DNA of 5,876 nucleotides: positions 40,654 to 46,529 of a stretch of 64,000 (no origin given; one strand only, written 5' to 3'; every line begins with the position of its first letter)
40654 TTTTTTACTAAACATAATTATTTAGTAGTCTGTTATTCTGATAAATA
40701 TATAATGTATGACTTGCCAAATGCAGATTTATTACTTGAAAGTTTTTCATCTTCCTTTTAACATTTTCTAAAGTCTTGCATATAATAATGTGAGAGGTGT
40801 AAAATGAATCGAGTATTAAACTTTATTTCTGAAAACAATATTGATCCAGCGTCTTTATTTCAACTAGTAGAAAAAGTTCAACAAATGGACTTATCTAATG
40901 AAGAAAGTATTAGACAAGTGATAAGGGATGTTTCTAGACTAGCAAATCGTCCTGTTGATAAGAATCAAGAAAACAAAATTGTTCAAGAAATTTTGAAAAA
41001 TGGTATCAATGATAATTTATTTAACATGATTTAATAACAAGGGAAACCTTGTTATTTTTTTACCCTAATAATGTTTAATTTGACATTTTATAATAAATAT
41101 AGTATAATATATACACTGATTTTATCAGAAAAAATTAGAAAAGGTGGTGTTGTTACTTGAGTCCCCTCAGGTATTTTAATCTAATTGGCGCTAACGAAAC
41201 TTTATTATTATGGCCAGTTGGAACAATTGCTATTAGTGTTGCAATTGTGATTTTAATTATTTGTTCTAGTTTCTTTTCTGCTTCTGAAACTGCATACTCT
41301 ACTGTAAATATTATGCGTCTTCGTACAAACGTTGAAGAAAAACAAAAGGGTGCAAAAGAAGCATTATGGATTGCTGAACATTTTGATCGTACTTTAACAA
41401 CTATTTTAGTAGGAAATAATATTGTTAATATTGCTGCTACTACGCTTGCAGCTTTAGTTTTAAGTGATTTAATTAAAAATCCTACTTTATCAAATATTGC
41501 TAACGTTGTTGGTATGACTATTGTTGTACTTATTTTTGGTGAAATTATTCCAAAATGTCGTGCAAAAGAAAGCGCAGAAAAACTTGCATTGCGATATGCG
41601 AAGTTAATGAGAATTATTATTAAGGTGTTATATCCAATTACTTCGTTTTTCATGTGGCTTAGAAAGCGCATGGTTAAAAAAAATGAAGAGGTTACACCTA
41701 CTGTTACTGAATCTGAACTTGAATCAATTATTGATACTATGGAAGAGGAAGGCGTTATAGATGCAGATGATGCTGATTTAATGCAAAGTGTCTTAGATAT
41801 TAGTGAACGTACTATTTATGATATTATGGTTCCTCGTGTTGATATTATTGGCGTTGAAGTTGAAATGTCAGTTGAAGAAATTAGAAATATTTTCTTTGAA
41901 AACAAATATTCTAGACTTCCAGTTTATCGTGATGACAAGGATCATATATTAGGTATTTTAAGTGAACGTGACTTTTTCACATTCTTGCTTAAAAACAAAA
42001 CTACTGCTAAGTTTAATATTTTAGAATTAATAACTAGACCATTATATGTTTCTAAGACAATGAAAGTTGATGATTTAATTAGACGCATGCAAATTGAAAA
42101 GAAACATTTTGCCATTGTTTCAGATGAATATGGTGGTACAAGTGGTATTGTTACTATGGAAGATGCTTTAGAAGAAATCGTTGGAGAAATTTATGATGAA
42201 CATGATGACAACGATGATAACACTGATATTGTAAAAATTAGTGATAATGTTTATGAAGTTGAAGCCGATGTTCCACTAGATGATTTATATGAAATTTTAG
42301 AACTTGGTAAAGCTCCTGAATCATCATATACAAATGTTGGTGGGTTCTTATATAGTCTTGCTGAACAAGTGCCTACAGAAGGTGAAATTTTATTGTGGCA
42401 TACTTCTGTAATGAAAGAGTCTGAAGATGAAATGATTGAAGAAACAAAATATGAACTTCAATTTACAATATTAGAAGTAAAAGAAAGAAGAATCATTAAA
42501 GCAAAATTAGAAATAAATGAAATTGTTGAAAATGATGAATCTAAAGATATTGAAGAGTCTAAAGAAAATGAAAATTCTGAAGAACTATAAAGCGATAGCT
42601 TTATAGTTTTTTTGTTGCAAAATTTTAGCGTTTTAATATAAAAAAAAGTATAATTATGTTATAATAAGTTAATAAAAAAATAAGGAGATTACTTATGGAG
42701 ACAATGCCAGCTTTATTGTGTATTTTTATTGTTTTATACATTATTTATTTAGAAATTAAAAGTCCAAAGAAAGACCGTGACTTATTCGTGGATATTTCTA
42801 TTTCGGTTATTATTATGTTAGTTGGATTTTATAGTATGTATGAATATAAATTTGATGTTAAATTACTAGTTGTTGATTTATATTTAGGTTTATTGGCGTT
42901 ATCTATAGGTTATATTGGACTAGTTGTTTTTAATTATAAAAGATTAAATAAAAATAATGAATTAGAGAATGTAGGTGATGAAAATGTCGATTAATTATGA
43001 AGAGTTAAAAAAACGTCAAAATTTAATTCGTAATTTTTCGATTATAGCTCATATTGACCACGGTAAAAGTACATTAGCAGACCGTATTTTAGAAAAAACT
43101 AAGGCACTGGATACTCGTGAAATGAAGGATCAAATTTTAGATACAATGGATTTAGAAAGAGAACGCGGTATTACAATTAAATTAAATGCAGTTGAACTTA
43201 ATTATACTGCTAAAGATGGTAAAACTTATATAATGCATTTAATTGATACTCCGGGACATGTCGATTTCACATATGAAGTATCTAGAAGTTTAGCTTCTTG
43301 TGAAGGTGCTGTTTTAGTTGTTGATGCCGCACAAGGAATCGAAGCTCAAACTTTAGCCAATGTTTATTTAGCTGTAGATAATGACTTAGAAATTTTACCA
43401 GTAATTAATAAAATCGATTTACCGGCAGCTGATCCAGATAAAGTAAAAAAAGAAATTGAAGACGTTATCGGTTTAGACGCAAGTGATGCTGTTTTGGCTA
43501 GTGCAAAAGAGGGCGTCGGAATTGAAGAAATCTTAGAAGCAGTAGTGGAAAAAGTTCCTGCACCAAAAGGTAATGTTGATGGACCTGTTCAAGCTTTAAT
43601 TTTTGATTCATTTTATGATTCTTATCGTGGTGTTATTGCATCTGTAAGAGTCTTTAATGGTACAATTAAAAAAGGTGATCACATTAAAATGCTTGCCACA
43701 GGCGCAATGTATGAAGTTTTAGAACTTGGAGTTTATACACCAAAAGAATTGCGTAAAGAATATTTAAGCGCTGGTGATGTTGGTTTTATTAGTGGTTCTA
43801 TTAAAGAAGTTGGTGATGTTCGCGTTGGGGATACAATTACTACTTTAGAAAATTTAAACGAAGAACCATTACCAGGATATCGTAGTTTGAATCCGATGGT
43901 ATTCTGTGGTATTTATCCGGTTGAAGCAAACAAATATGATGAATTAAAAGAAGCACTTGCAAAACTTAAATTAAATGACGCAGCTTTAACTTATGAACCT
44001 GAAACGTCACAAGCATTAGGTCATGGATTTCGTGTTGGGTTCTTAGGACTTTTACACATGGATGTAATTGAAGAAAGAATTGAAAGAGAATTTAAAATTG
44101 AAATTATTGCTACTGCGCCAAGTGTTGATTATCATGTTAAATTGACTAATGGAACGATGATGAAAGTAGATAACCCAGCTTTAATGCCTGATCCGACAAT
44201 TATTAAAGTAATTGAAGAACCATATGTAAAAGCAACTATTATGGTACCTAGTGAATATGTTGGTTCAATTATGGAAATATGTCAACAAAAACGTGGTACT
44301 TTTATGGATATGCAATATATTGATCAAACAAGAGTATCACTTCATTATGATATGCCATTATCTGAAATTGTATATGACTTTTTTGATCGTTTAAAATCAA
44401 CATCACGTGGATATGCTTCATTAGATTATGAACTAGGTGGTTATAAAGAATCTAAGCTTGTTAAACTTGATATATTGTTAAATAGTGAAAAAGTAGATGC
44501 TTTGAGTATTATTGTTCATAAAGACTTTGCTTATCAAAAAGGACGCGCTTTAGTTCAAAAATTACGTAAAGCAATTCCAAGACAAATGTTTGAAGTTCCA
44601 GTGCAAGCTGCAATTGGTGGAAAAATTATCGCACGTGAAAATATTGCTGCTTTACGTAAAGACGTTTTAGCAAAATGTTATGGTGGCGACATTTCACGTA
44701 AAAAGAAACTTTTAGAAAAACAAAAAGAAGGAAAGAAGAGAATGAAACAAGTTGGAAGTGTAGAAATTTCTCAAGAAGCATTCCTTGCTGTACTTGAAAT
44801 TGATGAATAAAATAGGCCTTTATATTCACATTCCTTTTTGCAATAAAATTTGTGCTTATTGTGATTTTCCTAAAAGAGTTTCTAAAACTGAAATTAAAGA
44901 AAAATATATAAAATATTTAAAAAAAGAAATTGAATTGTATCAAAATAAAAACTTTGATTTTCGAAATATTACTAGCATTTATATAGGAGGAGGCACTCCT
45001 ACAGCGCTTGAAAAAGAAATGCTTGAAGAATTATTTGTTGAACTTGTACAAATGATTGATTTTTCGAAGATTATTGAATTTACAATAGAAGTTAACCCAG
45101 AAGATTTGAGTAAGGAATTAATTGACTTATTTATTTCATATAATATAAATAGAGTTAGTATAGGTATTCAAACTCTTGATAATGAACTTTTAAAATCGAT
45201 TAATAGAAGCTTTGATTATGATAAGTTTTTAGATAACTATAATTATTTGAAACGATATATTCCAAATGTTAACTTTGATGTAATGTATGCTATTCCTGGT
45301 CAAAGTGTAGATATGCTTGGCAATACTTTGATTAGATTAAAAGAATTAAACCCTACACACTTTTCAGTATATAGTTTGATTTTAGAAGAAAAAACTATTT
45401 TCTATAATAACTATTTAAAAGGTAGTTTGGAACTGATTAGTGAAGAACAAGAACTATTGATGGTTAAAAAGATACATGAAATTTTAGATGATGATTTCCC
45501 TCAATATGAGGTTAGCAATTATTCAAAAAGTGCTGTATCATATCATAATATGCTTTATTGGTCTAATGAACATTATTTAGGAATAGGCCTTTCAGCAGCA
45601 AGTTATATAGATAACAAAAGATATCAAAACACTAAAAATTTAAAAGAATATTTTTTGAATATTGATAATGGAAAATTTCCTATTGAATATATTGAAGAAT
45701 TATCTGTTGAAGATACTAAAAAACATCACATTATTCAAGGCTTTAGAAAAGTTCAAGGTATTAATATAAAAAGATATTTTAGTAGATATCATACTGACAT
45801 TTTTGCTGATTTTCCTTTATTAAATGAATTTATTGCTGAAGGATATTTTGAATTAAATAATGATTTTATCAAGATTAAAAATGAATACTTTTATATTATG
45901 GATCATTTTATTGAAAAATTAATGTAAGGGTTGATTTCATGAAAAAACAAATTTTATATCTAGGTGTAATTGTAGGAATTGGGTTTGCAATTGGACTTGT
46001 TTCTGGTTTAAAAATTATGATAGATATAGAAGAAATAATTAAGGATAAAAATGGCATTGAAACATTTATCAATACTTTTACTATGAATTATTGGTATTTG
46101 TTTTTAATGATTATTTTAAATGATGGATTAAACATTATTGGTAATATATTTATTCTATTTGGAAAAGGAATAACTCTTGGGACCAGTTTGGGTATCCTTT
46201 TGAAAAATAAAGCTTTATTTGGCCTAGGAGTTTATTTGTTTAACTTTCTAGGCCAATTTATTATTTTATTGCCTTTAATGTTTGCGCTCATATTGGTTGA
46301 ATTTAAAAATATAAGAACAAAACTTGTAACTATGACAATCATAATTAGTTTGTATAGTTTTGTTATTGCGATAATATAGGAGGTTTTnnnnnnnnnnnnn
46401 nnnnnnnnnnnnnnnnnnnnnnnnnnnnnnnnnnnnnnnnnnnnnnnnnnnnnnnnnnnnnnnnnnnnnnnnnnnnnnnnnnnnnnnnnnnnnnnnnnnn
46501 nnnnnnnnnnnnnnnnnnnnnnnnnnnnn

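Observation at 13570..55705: Dispersed, streamlined mother-cell sporulation toolkit in a Mollicutes-like genome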

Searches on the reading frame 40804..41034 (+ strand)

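Call 3: search_protein_families(library=ncbifam, proteins=[window:40804-41034:+], max_evalue=0.01)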
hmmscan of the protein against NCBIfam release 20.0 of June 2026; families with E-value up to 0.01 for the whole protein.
window:40804-41034:+ (76 aa): 1 family
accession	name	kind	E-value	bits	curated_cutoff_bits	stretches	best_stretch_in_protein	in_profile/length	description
NF052662.1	SprTrRegSpoVIF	equivalog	1.1e-12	47.8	130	1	16-68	18-70/84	sporulation-specific transcription regulator SpoVIF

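Call 4: search_protein_families(library=pfam, proteins=[window:40804-41034:+], max_evalue=0.01)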
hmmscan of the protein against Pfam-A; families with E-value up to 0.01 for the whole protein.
window:40804-41034:+ (76 aa): 1 family
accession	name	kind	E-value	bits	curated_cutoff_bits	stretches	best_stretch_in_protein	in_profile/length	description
PF14069.11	SpoVIF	-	2.6e-18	65.9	27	1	11-74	8-71/72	Stage VI sporulation protein F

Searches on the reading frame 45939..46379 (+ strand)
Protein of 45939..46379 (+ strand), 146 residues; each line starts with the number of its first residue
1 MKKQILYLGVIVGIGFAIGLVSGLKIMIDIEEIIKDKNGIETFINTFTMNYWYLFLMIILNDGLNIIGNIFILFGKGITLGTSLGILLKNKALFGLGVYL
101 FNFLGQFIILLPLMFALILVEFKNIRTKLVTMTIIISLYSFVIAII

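Call 3: search_protein_families(library=ncbifam, proteins=[window:45939-46379:+], max_evalue=0.01)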
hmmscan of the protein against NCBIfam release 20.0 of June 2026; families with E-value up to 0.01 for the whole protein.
window:45939-46379:+ (146 aa): 0 families

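Call 4: search_protein_families(library=pfam, proteins=[window:45939-46379:+], max_evalue=0.01)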
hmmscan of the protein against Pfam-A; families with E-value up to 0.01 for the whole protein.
window:45939-46379:+ (146 aa): 0 families

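Call 57: find_homologous_proteins(query=window:45939-46379:+, max_evalue=0.001)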
Query window:45939-46379:+ (146 aa): 25 proteins with E <= 0.001 among 134 candidates.
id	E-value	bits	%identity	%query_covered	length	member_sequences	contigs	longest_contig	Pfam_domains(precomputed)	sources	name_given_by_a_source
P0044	4.1e-79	281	100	100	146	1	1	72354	-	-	-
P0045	3.3e-78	278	98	100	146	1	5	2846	-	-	-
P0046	3.3e-66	240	79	100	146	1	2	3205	-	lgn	-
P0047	8.1e-59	216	76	100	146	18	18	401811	-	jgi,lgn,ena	-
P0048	5.6e-58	213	75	100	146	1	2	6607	-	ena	-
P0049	5.9e-58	213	75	100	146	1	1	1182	-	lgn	-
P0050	9.2e-58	212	75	100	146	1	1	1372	-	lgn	-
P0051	2.2e-57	211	73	100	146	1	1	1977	-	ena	-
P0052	3.2e-57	210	72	100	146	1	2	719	-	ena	-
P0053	5.2e-57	210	72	100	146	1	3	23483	-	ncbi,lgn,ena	-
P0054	3.8e-56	207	72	100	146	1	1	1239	-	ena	-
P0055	1.1e-53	199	70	100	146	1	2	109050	-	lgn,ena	-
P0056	1.1e-53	199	70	100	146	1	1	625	-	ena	-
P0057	2.1e-53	198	69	100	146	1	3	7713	-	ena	-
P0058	2.3e-53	198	70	100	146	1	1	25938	-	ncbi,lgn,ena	-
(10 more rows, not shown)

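Call 69: find_encoding_contigs(protein=P0047, flank=10000, max_places=1)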
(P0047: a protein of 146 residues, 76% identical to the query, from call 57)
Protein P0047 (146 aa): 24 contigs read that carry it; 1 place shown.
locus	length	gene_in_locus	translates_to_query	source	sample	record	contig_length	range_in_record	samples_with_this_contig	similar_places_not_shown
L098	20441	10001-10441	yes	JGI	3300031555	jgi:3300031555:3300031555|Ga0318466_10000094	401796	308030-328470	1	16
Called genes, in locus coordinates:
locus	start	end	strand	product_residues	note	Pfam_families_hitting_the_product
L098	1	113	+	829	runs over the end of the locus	PF00521:DNA_topoisoIV, PF03989:DNA_gyraseA_C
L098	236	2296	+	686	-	PF02224:Cytidylate_kin, PF13189:Cytidylate_kin2 (faint), PF13207:AAA_17 (faint), PF13238:AAA_18 (weak), PF23459:S1_RRP5 (faint), PF13509:S1_2 (faint), PF21710:Spt6_S1 (faint), PF00575:S1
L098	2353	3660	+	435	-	PF00009:GTP_EFTU, PF01926:MMR_HSR1, PF02421:FeoB_N, PF04548:AIG1 (weak), PF00009:GTP_EFTU, PF01926:MMR_HSR1, PF02421:FeoB_N, PF14714:KH_dom-like, +4 more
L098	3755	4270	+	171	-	PF04542:Sigma70_r2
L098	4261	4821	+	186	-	-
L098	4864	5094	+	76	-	PF14069:SpoVIF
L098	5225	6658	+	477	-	PF01595:CNNM, PF00571:CBS, PF03471:CorC_HlyC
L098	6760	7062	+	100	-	-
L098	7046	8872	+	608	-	PF00009:GTP_EFTU, PF22042:EF-G_D2 (weak), PF03144:GTP_EFTU_D2, PF14492:EFG_III (weak), PF00679:EFG_C, PF06421:LepA_C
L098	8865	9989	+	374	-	PF04055:Radical_SAM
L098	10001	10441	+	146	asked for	-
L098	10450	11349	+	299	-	PF02899:Phage_int_SAM_1, PF13495:Phage_int_SAM_4 (weak), PF00589:Phage_integrase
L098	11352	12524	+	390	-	PF01676:Metalloenzyme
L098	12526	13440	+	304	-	PF12146:Hydrolase_4, PF00561:Abhydrolase_1 (weak)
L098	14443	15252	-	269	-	PF02811:PHP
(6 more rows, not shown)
